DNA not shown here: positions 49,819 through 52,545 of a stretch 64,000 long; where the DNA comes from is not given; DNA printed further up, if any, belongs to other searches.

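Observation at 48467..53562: AmmeMemoRadiSam locus with an embedded 809-aa polytopic spermidine-synthase-like protein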

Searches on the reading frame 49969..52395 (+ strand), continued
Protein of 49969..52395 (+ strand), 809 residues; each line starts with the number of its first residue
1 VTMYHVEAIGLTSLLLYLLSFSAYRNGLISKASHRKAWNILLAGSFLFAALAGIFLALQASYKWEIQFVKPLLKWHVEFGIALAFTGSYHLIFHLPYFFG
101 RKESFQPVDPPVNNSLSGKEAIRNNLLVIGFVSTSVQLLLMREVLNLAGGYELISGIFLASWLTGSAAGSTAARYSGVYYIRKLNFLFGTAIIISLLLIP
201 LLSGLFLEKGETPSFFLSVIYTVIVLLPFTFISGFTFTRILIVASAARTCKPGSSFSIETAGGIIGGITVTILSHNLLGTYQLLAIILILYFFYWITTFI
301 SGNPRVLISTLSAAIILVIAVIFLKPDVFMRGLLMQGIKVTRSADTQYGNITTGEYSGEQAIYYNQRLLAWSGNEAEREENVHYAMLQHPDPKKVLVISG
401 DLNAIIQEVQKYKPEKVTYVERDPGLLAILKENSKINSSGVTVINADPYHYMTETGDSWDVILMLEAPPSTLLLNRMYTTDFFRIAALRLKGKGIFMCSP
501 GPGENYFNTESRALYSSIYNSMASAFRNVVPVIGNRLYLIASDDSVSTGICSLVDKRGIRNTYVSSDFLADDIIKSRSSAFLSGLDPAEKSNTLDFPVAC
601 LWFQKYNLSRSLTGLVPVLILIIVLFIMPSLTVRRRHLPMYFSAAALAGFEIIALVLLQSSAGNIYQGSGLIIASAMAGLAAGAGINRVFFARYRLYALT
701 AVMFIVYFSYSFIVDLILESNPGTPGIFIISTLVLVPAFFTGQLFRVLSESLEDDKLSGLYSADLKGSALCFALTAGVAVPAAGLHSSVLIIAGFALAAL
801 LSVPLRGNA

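Call 37: fold_search(model_id=the predicted structure, library=pdb)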
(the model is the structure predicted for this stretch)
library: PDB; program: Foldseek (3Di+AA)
matches with E <= 10: 1467; with E <= 0.001: 108
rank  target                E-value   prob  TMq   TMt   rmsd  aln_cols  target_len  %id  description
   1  1uir_B                1.1e-10  1.00  0.28  0.68   3.4       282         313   22  Crystal Structure of Polyamine Aminopropyltransfease from Thermus thermophilus (released 2003-08-05)
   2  3anx_A                1.1e-09  1.00  0.28  0.68   3.6       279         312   20  Crystal structure of triamine/agmatine aminopropyltransferase (SPEE) from thermus thermophilus, complexed with MTA (released 2011-04-13)
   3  6bq2_B                1.2e-09  1.00  0.27  0.69   3.8       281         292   22  Crystal structure of Medicago truncatula Thermospermine Synthase (MtTSPS) (released 2018-02-28)
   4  1uir_A                2.0e-09  1.00  0.28  0.69   3.3       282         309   22  Crystal Structure of Polyamine Aminopropyltransfease from Thermus thermophilus (released 2003-08-05)
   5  7xif_D                6.5e-09  1.00  0.25  0.67   5.8       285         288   18  Crystal structure of the aminopropyltransferase, SpeE from hyperthermophilic crenarchaeon, Pyrobaculum calidifontis in (released 2022-06-15)
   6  7xih_B                1.2e-08  1.00  0.25  0.66   5.8       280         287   16  Crystal structure of the aminopropyltransferase, SpeE from hyperthermophilic crenarchaeon, Pyrobaculum calidifontis in (released 2022-06-15)
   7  7xif_A                1.3e-08  1.00  0.25  0.68   5.8       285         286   18  Crystal structure of the aminopropyltransferase, SpeE from hyperthermophilic crenarchaeon, Pyrobaculum calidifontis in (released 2022-06-15)
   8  1mjf_A                1.7e-08  1.00  0.27  0.74   3.4       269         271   21  PUTATIVE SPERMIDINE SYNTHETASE FROM PYROCOCCUS FURIOSUS PFU-132382 (released 2002-09-18)
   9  2zsu_F                2.2e-08  1.00  0.23  0.65   3.5       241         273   21  Crystal structure of spermidine synthase from Pyrococcus horikoshii OT3, P1 form (released 2008-10-21)
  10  2e5w_A                2.4e-08  1.00  0.26  0.69   3.6       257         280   20  Crystal structure of spermidine synthase from Pyrococcus horikoshii OT3 (released 2007-06-26)
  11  3o4f_D                2.4e-08  1.00  0.25  0.66   4.7       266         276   18  Crystal Structure of Spermidine Synthase from E. coli (released 2010-08-18)
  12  2o06_B                2.7e-08  1.00  0.27  0.70   4.0       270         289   17  Human spermidine synthase (released 2006-12-12)
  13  2zsu_C                2.8e-08  1.00  0.25  0.70   3.5       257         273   21  Crystal structure of spermidine synthase from Pyrococcus horikoshii OT3, P1 form (released 2008-10-21)
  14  3o4f_E                2.8e-08  1.00  0.24  0.63   5.3       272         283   19  Crystal Structure of Spermidine Synthase from E. coli (released 2010-08-18)
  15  2zsu_E                3.3e-08  1.00  0.25  0.69   3.5       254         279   20  Crystal structure of spermidine synthase from Pyrococcus horikoshii OT3, P1 form (released 2008-10-21)
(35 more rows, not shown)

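Call 47: search_protein_representatives(protein=window:49975-52395:+)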
Query: 807 residues. Proteins with E-value up to 0.001 (for the whole library): 4785; up to 1e-10: 3402; up to 1e-30: 1029. The best 150 are listed.
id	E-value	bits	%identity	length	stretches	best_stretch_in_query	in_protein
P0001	0.0e+00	1725.1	98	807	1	1-807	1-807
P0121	1.6e-214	731.1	45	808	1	1-800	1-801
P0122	5.2e-200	683.1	43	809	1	1-804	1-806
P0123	2.6e-192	657.7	43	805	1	1-803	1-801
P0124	5.8e-187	640.0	43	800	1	1-797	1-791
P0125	9.3e-178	609.6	40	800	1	1-799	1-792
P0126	2.1e-168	578.6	38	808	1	1-797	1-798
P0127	5.5e-161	554.1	50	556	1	1-540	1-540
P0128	7.1e-155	533.9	38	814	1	1-797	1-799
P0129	6.8e-149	514.1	36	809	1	1-800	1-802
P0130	4.1e-147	508.2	38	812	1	1-800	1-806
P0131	1.2e-146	506.7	38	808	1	2-795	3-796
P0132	2.7e-145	502.2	39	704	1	120-796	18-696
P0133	1.3e-143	496.7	37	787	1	24-794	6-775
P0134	6.2e-135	468.0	41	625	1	190-799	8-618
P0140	2.9e-99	350.0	31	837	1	3-796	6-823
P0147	8.2e-92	325.4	32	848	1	2-799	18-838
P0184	5.6e-76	273.0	31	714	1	121-805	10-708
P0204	3.8e-70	253.7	30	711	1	117-794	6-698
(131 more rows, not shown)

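Call 50: search_protein_families(library=ncbifam, proteins=[P0140, P0147, P0184, P0204, P0129], max_evalue=0.01)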
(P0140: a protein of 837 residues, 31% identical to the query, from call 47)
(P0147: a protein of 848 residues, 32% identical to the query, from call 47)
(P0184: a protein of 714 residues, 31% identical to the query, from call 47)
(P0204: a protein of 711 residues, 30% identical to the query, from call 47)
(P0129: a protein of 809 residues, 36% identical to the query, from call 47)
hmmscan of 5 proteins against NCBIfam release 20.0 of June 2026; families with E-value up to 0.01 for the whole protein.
P0140 (837 aa): 7 families
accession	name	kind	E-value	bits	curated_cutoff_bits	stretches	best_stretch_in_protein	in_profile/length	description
NF002956.0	PRK03612.1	equivalog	1.5e-41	142.4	472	2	177-517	64-415/522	polyamine aminopropyltransferase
TIGR00417.1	speE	equivalog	1.9e-23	83.1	249.55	1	382-582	45-253/271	spermidine synthase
NF002010.0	PRK00811.1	equivalog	1e-21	77.4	260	1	355-587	22-265/287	polyamine aminopropyltransferase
NF002435.0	PRK01581.1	equivalog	1.2e-14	54.2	537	1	359-515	100-264/374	polyamine aminopropyltransferase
NF037959.1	MFS_SpdSyn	subfamily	2.5e-10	39.7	40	2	165-338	29-200/480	fused MFS/spermidine synthase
NF003380.0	PRK04457.1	equivalog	2.7e-05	23.3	304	1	404-521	64-182/265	polyamine aminopropyltransferase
TIGR00537.1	hemK_rel_arch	hypoth_equivalog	0.00091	19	87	1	405-487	15-92/179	HemK2/MTQ2 family protein methyltransferase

P0147 (848 aa): 6 families
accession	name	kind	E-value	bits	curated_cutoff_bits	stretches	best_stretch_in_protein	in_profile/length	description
NF002956.0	PRK03612.1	equivalog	1.7e-44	152.1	472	2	143-527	21-414/522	polyamine aminopropyltransferase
NF002010.0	PRK00811.1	equivalog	4.6e-29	101.5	260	1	364-573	20-239/287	polyamine aminopropyltransferase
TIGR00417.1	speE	equivalog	1.9e-23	83.1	249.55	1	379-546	29-201/271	spermidine synthase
NF002435.0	PRK01581.1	equivalog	3.7e-15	55.9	537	1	395-523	126-262/374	polyamine aminopropyltransferase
NF003380.0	PRK04457.1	equivalog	3.1e-06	26.4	304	1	415-536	64-186/265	polyamine aminopropyltransferase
NF037959.1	MFS_SpdSyn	subfamily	1.2e-05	24.2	40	1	420-559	275-409/480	fused MFS/spermidine synthase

P0184 (714 aa): 7 families
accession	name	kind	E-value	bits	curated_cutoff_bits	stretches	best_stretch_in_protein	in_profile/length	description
NF002956.0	PRK03612.1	equivalog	1.4e-45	155.7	472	2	15-408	28-428/522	polyamine aminopropyltransferase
NF002010.0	PRK00811.1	equivalog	1.5e-27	96.6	260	1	225-437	16-230/287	polyamine aminopropyltransferase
TIGR00417.1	speE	equivalog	5e-22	78.4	249.55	1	232-427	28-213/271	spermidine synthase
NF037959.1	MFS_SpdSyn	subfamily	6e-19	68.1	40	2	78-424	64-409/480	fused MFS/spermidine synthase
NF002435.0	PRK01581.1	equivalog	5.6e-14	52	537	1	256-446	121-321/374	polyamine aminopropyltransferase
NF003380.0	PRK04457.1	equivalog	1.7e-08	33.8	304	1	280-398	64-183/265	polyamine aminopropyltransferase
TIGR00091.1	TIGR00091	equivalog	0.0099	15.2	112.65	0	314-393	46-130/194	tRNA (guanosine(46)-N7)-methyltransferase TrmB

P0204 (711 aa): 6 families
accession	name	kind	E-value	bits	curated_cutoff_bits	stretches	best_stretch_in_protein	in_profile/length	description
NF002956.0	PRK03612.1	equivalog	9.7e-45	152.9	472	2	9-419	22-436/522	polyamine aminopropyltransferase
NF002010.0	PRK00811.1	equivalog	6.2e-19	68.3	260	1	267-446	60-239/287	polyamine aminopropyltransferase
NF037959.1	MFS_SpdSyn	subfamily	2e-13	50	40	1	41-426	29-411/480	fused MFS/spermidine synthase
TIGR00417.1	speE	equivalog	6.4e-13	48.6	249.55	1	268-438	55-232/271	spermidine synthase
NF002435.0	PRK01581.1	equivalog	3.2e-10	39.6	537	1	262-392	126-265/374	polyamine aminopropyltransferase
NF003380.0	PRK04457.1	equivalog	2.8e-06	26.6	304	1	284-415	68-200/265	polyamine aminopropyltransferase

P0129 (809 aa): 6 families
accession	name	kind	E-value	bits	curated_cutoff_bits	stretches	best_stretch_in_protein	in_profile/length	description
NF002956.0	PRK03612.1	equivalog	2.2e-32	112.2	472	2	147-599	46-510/522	polyamine aminopropyltransferase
NF002010.0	PRK00811.1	equivalog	4.7e-19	68.7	260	1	366-503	54-196/287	polyamine aminopropyltransferase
NF002435.0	PRK01581.1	equivalog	3.5e-16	59.3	537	1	377-499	138-267/374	polyamine aminopropyltransferase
TIGR00417.1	speE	equivalog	4.1e-15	55.8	249.55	1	380-502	63-187/271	spermidine synthase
NF037959.1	MFS_SpdSyn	subfamily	2.1e-05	23.5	40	1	387-529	273-409/480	fused MFS/spermidine synthase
NF003380.0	PRK04457.1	equivalog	0.00041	19.4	304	1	409-499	89-179/265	polyamine aminopropyltransferase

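Call 51: find_homologous_proteins(query=P0140)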
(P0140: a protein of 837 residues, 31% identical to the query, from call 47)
Query P0140 (837 aa): 982 proteins with E <= 0.001 among 8000 candidates; the best 120 are listed.
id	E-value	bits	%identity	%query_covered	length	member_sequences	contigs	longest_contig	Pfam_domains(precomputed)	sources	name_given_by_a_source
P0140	0.0e+0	1811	100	100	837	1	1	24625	PF01564.24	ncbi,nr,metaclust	ncbi:MAG: hypothetical protein AMS27_06365 [Bacteroides sp. SM23_62_1]|nr:MAG: hypothetical protein 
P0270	0.0e+0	1459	78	100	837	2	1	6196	PF01564.24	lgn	-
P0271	0.0e+0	1451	78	100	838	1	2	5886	PF01564.24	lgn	-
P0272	0.0e+0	1424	76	100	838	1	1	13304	PF01564.24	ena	-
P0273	0.0e+0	1320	70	100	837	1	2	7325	PF01564.24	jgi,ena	-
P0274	0.0e+0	1299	69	100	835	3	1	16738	PF01564.24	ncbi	-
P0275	0.0e+0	1213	65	100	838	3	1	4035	PF01564.24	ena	-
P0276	0.0e+0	1207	63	100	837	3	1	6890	PF01564.24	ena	-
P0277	0.0e+0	1181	63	100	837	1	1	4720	PF01564.24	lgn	-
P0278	0.0e+0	1176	64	100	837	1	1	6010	PF01564.24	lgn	-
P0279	0.0e+0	1171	63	100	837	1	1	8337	PF01564.24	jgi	jgi:spermidine synthase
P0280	0.0e+0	1165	63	100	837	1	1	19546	PF01564.24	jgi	jgi:spermidine synthase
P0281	0.0e+0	1164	63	100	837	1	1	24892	PF01564.24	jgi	jgi:spermidine synthase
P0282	0.0e+0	1162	63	100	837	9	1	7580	PF01564.24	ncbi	-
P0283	0.0e+0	1155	62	100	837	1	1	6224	PF01564.24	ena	-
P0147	9.0e-221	754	44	99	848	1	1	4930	PF01564.24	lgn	-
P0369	1.4e-217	743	44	100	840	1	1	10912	PF01564.24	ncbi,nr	ncbi:MAG: fused MFS/spermidine synthase [Ignavibacteriales bacterium]|nr:fused MFS/spermidine syntha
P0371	4.7e-217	741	44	100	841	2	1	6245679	PF01564.24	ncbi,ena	-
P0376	5.0e-215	735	49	85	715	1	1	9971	PF01564.24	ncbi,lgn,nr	ncbi:MAG: fused MFS/spermidine synthase [Ignavibacteriales bacterium]|nr:fused MFS/spermidine syntha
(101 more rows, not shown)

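Call 52: find_encoding_contigs(protein=P0140, flank=7000, max_places=1)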
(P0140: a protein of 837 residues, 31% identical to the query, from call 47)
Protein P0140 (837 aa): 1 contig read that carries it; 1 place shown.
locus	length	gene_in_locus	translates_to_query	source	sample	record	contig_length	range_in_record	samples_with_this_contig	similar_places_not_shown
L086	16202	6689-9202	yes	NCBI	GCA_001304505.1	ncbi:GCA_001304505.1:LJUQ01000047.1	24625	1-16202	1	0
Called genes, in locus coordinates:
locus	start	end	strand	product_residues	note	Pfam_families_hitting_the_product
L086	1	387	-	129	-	?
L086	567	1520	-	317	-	PF01261:AP_endonuc_2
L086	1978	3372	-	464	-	PF01408:GFO_IDH_MocA, PF22725:GFO_IDH_MocA_C3, PF19051:GFO_IDH_MocA_C2, PF02894:GFO_IDH_MocA_C, PF19051:GFO_IDH_MocA_C2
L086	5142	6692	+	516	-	PF01875:Memo, PF01871:AMMECR1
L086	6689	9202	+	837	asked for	PF01564:Spermine_synth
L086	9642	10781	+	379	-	PF04055:Radical_SAM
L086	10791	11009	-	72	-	-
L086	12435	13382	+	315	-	PF08240:ADH_N, PF00107:ADH_zinc_N (weak), PF13602:ADH_zinc_N_2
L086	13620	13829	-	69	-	-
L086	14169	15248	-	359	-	PF13349:DUF4097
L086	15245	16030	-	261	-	PF13646:HEAT_2 (faint)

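Call 53: find_encoding_contigs(protein=P0371, flank=7000, max_places=1)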
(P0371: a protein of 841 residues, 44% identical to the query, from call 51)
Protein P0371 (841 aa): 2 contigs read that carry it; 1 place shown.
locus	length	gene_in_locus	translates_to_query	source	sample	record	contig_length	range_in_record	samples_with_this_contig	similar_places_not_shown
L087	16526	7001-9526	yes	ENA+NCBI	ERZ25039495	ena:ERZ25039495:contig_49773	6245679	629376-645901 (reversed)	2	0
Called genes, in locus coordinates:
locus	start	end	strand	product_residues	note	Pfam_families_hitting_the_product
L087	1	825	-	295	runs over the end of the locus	PF14580:LRR_9 (faint), PF13855:LRR_8 (weak), PF12799:LRR_4 (weak)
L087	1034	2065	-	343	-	PF09603:Fib_succ_major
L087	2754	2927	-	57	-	-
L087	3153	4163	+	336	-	PF26549:Tricorn_N (faint)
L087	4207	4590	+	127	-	PF00166:Cpn10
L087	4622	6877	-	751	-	PF13715:CarbopepD_reg_2, PF07715:Plug, PF00593:TonB_dep_Rec_b-barrel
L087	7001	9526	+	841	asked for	PF01564:Spermine_synth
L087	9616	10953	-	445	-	PF00285:Citrate_synt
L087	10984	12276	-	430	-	PF00155:Aminotran_1_2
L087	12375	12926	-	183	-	PF12844:HTH_19, PF13560:HTH_31 (weak), PF01381:HTH_3, PF13443:HTH_26 (weak), PF07883:Cupin_2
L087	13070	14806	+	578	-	PF05496:RuvB_N (faint), PF13177:DNA_pol3_delta2, PF13401:AAA_22 (weak), PF00004:AAA, PF21960:RCF1-5-like_lid, PF22608:DNAX_ATPase_lid, PF12169:DNA_pol3_gamma3, PF28557:DUF8439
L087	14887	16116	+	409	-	PF00180:Iso_dh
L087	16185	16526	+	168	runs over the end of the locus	PF00210:Ferritin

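Call 54: find_encoding_contigs(protein=P0369, flank=7000, max_places=1)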
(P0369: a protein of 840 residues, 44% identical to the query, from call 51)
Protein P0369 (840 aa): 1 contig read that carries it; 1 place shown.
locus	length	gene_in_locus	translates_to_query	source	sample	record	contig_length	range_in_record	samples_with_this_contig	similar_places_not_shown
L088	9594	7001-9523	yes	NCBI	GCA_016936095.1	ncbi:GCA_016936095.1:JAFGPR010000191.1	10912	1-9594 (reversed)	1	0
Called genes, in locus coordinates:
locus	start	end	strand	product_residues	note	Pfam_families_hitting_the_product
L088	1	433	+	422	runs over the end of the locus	PF00709:Adenylsucc_synt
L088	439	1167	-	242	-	PF18935:DUF5683 (weak)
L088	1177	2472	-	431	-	PF00919:UPF0004, PF04055:Radical_SAM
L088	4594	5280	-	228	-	PF02224:Cytidylate_kin, PF13189:Cytidylate_kin2, PF13238:AAA_18, PF13207:AAA_17 (faint)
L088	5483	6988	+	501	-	PF01875:Memo, PF01871:AMMECR1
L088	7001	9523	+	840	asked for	PF01564:Spermine_synth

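Call 56: find_related_loci(query=A2, collection=metagenome_contigs, flank=8000)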
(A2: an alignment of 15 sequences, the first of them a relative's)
Query A2 (837 aa) in metagenome_contigs; peptide patterns used: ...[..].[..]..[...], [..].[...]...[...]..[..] (x = any residue, [..] = any of these).
600 stretches matched a pattern (row limit reached: there are more); 401 encode a relative of the query (tblastn E <= 1e-3); the best 80 are kept; 80 distinct loci.
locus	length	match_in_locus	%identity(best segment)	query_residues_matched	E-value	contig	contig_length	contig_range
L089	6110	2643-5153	70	1-837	0e+0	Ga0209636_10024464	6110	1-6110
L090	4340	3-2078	65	144-835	0e+0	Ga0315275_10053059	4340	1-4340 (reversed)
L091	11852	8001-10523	50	1-833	0e+0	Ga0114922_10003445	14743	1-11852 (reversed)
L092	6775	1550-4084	48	1-836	0e+0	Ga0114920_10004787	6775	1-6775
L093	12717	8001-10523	45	1-836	0e+0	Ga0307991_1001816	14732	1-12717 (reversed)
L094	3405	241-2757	45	1-834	0e+0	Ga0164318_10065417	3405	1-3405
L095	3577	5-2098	50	140-833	0e+0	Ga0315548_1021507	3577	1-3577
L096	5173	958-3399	45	21-833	0e+0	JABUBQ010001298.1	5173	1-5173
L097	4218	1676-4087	43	5-810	0e+0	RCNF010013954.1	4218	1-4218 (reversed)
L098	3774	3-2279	43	70-824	0e+0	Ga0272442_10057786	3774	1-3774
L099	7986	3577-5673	46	139-836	0e+0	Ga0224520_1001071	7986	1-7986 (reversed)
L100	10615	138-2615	41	1-834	0e+0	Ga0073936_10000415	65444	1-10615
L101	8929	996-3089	45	139-835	0e+0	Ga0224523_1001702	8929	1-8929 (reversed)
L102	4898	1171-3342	43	111-836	0e+0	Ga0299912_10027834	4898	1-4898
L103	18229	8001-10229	43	97-835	0e+0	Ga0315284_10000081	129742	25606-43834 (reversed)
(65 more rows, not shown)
